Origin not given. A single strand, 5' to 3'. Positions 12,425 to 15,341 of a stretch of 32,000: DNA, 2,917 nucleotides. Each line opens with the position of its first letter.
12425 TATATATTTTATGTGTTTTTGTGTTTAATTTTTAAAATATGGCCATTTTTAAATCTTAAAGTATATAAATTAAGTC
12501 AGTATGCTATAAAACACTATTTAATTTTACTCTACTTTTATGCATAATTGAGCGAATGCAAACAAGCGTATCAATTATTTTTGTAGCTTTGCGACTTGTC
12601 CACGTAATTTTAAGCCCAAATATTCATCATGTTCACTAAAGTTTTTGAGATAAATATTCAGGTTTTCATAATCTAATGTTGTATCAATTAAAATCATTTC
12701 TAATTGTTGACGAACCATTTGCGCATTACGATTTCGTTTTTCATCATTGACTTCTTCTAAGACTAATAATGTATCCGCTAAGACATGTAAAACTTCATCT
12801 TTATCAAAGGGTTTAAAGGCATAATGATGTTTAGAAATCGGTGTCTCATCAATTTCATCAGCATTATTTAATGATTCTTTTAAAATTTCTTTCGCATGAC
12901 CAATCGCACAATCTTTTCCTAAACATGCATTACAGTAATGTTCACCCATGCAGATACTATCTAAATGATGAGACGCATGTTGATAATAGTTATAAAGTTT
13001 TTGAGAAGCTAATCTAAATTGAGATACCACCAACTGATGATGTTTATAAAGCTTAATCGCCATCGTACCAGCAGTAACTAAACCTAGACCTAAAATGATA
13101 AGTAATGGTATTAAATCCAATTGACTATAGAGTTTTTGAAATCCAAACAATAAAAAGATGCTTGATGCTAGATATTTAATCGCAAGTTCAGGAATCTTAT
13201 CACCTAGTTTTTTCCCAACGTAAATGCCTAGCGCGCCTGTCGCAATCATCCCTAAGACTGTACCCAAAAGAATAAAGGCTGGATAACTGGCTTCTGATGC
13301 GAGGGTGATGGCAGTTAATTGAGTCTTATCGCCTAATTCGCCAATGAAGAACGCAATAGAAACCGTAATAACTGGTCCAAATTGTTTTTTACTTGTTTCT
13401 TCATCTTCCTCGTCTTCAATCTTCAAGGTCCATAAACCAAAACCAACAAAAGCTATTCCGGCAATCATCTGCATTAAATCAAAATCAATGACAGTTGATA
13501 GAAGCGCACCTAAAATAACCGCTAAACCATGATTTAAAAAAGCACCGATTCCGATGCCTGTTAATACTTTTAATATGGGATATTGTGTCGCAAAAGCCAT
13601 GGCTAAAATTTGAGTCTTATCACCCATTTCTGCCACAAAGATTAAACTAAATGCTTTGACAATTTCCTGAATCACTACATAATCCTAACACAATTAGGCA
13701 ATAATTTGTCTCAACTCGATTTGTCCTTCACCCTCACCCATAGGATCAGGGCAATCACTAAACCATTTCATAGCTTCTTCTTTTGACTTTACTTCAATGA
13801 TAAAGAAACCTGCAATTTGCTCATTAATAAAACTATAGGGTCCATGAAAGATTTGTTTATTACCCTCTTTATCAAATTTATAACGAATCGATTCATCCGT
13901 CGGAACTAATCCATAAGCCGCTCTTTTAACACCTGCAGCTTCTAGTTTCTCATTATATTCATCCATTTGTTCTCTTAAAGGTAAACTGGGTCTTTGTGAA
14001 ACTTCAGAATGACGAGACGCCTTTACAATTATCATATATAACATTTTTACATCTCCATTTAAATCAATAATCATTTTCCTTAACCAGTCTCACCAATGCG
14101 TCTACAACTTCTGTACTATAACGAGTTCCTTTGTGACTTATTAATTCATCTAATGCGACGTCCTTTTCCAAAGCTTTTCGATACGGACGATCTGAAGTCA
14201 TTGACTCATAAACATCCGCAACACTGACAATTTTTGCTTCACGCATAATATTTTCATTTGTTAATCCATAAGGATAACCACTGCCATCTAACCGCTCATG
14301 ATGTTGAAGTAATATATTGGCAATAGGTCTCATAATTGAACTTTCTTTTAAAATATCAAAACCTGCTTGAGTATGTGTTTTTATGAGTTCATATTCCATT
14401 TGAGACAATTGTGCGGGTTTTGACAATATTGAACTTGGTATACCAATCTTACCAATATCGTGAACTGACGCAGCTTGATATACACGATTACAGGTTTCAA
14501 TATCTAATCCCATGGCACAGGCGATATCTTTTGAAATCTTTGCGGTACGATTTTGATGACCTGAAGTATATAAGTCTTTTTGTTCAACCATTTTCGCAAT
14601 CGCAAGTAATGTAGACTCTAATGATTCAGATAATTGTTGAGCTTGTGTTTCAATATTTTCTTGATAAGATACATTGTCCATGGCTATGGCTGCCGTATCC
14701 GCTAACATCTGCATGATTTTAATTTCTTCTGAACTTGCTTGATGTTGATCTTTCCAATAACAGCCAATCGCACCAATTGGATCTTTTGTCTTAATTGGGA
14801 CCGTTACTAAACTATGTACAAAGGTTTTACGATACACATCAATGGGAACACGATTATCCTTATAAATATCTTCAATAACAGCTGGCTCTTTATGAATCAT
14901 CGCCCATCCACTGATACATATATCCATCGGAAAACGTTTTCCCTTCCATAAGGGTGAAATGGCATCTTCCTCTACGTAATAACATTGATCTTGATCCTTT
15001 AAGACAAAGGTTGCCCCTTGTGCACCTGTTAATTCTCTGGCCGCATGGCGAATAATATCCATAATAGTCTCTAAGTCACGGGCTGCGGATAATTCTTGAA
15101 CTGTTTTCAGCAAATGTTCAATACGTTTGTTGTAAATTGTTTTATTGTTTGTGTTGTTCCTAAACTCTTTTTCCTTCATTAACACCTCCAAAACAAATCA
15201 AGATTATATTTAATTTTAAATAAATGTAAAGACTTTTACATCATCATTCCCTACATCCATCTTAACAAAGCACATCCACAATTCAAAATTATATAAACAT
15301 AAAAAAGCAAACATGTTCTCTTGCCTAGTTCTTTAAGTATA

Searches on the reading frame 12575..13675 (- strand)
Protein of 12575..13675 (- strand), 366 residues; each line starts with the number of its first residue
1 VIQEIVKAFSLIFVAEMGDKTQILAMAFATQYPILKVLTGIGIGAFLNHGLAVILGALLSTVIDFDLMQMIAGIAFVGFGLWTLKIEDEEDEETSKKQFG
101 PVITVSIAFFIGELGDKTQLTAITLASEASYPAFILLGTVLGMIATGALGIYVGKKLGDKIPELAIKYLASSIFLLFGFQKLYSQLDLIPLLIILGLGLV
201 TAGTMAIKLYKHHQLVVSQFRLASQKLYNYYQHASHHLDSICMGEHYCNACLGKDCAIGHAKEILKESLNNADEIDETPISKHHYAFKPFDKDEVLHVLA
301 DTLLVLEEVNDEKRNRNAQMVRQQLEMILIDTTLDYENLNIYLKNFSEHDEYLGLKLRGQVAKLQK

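Call 3: search_protein_families(library=pfam, proteins=[window:12575-13675:-], max_evalue=0.01)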
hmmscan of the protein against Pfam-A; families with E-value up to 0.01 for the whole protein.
window:12575-13675:- (366 aa): 2 families
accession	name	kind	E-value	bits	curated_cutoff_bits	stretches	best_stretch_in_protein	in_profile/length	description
PF01169.24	GDT1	-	9.9e-39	132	27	2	7-80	2-75/75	Divalent cation/proton antiporter GDT1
PF01925.25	TauE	-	2.5e-06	27.8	32.6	1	51-112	75-137/237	Sulfite exporter TauE/SafE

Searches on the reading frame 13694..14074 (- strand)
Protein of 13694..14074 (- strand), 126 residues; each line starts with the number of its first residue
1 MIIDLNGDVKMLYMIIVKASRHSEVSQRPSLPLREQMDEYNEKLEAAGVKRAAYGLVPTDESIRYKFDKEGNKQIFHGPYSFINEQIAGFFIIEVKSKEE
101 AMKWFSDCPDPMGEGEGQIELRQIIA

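Call 3: search_protein_families(library=pfam, proteins=[window:13694-14074:-], max_evalue=0.01)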
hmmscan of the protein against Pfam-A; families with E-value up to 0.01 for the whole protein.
window:13694-14074:- (126 aa): 1 family
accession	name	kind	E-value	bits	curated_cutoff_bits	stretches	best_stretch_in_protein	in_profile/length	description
PF03795.20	YCII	-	9.3e-12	45.7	24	1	11-111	1-81/95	YCII-related domain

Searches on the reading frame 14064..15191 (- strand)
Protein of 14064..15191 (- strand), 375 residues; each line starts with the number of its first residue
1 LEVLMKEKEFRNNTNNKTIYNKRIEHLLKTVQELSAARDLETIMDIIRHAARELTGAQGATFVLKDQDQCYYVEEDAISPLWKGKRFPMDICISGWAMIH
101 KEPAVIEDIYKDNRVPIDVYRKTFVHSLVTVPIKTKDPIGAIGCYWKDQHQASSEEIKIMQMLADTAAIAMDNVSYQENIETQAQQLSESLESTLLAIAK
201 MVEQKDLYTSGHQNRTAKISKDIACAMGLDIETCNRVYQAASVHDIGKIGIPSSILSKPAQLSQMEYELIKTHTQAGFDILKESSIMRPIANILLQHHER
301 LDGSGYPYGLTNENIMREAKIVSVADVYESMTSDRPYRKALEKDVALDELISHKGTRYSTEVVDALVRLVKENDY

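Call 3: search_protein_families(library=pfam, proteins=[window:14064-15191:-], max_evalue=0.01)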
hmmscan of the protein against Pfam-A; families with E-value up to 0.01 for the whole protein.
window:14064-15191:- (375 aa): 5 families
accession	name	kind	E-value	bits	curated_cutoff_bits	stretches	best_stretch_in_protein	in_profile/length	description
PF13487.12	HD_5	-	1.9e-33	116.1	27.2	1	199-361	4-169/170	HD domain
PF01966.28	HD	-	3e-16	60.2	22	1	211-331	3-116/116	HD domain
PF13185.12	GAF_2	-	9.3e-16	58.7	28.6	1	37-172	1-136/136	GAF domain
PF01590.32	GAF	-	1.3e-13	52.1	22.4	1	39-171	1-133/133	GAF domain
PF13492.12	GAF_3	-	0.0013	19.5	27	1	39-173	1-129/129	GAF domain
